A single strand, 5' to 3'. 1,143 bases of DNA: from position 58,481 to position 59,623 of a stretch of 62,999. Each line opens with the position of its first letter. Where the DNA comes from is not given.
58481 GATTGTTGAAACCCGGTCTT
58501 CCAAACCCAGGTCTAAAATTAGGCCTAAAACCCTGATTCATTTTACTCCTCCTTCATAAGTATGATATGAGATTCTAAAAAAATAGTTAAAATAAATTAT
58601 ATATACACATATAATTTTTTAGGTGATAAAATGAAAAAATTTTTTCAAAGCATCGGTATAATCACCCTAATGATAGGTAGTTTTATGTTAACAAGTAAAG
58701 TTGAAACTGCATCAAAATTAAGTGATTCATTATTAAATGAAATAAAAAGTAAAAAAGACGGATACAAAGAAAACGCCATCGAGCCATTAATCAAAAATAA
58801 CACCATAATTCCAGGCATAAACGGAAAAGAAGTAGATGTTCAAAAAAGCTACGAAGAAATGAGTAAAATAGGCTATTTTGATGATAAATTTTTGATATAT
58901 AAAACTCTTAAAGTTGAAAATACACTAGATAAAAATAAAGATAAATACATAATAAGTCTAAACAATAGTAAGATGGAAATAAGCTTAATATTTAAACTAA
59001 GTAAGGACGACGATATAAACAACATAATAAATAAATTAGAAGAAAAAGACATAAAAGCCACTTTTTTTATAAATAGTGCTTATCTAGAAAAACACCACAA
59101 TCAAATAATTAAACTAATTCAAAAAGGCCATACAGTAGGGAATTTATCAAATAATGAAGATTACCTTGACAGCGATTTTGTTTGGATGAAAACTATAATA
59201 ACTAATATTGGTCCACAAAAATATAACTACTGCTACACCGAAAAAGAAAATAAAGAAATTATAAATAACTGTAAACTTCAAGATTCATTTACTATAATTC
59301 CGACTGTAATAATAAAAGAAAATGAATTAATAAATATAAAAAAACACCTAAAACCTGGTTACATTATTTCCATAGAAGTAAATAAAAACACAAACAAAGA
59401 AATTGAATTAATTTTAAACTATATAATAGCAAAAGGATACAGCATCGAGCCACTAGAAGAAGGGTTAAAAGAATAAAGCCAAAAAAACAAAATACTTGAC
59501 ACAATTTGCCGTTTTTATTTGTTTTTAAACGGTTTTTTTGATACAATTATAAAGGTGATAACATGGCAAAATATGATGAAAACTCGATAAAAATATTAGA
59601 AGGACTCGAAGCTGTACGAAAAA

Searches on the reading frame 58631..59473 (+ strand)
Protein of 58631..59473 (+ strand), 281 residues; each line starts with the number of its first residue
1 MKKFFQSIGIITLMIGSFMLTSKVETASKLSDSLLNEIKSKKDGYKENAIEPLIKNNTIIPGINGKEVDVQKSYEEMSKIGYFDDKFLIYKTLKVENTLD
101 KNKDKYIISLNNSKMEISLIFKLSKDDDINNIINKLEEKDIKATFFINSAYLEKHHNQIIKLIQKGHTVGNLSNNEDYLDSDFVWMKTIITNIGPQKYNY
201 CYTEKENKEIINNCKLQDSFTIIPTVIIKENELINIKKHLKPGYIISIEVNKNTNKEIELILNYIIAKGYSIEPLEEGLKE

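Call 48: search_protein_families(library=pfam, proteins=[window:58631-59473:+], max_evalue=0.001)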
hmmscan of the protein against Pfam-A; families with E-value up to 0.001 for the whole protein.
window:58631-59473:+ (281 aa): 1 family
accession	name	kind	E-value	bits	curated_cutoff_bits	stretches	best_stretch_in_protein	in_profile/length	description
PF01522.26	Polysacc_deac_1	-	1.3e-07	32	23.1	1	114-179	6-71/124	Polysaccharide deacetylase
